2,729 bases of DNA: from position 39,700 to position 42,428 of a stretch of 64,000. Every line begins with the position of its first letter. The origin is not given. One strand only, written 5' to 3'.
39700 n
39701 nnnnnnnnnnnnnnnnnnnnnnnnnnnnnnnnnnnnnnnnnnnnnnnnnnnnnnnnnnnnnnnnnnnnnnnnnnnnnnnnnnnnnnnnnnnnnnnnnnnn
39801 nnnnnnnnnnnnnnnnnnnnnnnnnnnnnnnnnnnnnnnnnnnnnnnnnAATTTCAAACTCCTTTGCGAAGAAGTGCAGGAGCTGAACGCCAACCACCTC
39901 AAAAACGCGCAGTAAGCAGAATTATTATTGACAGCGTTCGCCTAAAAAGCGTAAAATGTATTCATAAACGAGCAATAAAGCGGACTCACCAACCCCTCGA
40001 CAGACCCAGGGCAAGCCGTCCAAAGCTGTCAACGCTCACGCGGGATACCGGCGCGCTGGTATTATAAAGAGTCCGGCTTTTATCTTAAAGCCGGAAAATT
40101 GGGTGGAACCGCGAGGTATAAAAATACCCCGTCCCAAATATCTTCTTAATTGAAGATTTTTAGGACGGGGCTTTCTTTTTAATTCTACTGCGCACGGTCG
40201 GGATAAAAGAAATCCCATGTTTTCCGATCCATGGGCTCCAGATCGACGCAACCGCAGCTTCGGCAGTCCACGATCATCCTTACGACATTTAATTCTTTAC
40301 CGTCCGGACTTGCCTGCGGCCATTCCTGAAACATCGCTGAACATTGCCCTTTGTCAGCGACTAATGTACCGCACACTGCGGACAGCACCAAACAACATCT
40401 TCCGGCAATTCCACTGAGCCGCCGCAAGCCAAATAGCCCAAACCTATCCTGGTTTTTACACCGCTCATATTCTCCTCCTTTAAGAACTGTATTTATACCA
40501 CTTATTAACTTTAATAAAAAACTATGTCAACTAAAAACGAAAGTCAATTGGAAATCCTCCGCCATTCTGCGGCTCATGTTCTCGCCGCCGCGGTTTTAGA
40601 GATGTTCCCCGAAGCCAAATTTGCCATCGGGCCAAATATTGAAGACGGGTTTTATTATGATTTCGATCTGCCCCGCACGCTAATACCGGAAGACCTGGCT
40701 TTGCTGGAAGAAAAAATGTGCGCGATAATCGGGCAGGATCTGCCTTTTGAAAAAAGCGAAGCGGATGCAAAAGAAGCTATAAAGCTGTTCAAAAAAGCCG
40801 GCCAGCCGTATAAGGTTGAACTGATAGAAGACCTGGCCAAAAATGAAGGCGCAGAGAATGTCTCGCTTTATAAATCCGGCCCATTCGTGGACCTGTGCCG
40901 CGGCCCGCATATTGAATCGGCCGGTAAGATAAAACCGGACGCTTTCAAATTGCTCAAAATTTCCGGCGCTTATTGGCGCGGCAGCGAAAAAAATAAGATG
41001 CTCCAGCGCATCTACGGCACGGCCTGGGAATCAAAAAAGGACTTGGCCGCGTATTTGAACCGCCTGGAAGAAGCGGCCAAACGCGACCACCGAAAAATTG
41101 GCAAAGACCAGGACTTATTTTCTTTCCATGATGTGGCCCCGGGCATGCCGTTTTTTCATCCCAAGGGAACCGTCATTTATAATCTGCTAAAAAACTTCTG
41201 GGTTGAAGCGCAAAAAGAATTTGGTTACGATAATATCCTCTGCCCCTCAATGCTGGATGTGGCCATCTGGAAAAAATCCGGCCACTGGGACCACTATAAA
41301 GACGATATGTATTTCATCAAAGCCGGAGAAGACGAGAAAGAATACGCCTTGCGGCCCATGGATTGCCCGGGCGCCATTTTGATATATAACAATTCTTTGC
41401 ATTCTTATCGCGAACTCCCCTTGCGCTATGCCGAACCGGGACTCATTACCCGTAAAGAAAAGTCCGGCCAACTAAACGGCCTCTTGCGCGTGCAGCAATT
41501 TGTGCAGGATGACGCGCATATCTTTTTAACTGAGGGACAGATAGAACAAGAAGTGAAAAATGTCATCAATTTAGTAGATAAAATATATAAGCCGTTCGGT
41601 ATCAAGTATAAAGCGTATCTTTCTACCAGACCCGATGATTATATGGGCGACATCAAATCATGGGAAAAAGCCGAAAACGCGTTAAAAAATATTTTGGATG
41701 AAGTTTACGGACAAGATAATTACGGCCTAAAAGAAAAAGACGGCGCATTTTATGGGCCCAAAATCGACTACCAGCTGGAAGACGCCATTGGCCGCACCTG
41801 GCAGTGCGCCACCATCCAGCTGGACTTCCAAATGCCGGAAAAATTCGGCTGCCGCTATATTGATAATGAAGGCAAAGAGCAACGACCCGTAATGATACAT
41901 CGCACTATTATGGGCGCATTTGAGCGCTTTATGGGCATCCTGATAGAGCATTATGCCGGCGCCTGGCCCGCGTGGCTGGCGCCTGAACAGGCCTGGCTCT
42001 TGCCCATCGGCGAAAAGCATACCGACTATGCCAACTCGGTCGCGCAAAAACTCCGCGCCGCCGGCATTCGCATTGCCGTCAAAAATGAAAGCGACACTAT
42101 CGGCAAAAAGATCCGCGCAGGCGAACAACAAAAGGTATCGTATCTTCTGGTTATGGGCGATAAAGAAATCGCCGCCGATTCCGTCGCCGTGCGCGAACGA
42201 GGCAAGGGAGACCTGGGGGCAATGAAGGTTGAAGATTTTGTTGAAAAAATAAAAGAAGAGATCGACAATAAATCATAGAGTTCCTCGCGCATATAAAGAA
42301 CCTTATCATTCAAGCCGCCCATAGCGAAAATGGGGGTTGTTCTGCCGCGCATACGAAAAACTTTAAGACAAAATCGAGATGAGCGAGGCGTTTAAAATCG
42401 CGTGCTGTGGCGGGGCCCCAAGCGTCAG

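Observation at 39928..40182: Putative Thr T-box riboswitch with its own promoter and terminator upstream of thrS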

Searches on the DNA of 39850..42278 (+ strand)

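Call 4: search_rna_families(source=window, start=39850, end=40560, threshold=evalue, max_evalue=10, show_alignments=5)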
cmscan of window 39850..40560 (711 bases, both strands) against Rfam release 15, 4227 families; matches with E-value up to 10: 10.
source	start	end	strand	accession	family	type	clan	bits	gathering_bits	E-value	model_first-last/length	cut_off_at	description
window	39943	40139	+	RF00230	T-box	Cis-reg; leader;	-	35.9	93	2.7e-06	1-219/219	no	T-box leader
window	40120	40180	+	RF00756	mir-299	Gene; miRNA;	-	24.7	67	0.0092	1-63/63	no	mir-299 microRNA precursor family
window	40120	40177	-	RF00756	mir-299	Gene; miRNA;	-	24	67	0.015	1-63/63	no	mir-299 microRNA precursor family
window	40123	40174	-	RF03356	mir-4782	Gene; miRNA;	-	20.3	100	0.55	1-79/79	no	mir-4782 microRNA precursor family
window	40079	40176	+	RF02653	StyR-143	Gene; sRNA;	-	17.1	176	0.58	1-144/144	no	Salmonella enterica Typhi npcRNA 143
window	40059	40139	-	RF01761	wcaG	Cis-reg;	-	16.9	42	1.5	1-98/98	no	wcaG RNA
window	40119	40181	+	RF03940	MIR9563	Gene; miRNA;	-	16.3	90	4.4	1-127/127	no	MIR9563 microRNA precursor family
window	40110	40194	+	RF04106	mir-1303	Gene; miRNA;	-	15.2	107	8.7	1-85/85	no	mir-1303 microRNA precursor family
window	39929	39953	+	RF03003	GP20-b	Cis-reg;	-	12.9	36.2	9.8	1-62/62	no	GP20-b RNA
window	40349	40534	-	RF02267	Vax2os1_2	Gene; lncRNA;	-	3.9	55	9.4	262-466/466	no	Vax2os1 conserved region 2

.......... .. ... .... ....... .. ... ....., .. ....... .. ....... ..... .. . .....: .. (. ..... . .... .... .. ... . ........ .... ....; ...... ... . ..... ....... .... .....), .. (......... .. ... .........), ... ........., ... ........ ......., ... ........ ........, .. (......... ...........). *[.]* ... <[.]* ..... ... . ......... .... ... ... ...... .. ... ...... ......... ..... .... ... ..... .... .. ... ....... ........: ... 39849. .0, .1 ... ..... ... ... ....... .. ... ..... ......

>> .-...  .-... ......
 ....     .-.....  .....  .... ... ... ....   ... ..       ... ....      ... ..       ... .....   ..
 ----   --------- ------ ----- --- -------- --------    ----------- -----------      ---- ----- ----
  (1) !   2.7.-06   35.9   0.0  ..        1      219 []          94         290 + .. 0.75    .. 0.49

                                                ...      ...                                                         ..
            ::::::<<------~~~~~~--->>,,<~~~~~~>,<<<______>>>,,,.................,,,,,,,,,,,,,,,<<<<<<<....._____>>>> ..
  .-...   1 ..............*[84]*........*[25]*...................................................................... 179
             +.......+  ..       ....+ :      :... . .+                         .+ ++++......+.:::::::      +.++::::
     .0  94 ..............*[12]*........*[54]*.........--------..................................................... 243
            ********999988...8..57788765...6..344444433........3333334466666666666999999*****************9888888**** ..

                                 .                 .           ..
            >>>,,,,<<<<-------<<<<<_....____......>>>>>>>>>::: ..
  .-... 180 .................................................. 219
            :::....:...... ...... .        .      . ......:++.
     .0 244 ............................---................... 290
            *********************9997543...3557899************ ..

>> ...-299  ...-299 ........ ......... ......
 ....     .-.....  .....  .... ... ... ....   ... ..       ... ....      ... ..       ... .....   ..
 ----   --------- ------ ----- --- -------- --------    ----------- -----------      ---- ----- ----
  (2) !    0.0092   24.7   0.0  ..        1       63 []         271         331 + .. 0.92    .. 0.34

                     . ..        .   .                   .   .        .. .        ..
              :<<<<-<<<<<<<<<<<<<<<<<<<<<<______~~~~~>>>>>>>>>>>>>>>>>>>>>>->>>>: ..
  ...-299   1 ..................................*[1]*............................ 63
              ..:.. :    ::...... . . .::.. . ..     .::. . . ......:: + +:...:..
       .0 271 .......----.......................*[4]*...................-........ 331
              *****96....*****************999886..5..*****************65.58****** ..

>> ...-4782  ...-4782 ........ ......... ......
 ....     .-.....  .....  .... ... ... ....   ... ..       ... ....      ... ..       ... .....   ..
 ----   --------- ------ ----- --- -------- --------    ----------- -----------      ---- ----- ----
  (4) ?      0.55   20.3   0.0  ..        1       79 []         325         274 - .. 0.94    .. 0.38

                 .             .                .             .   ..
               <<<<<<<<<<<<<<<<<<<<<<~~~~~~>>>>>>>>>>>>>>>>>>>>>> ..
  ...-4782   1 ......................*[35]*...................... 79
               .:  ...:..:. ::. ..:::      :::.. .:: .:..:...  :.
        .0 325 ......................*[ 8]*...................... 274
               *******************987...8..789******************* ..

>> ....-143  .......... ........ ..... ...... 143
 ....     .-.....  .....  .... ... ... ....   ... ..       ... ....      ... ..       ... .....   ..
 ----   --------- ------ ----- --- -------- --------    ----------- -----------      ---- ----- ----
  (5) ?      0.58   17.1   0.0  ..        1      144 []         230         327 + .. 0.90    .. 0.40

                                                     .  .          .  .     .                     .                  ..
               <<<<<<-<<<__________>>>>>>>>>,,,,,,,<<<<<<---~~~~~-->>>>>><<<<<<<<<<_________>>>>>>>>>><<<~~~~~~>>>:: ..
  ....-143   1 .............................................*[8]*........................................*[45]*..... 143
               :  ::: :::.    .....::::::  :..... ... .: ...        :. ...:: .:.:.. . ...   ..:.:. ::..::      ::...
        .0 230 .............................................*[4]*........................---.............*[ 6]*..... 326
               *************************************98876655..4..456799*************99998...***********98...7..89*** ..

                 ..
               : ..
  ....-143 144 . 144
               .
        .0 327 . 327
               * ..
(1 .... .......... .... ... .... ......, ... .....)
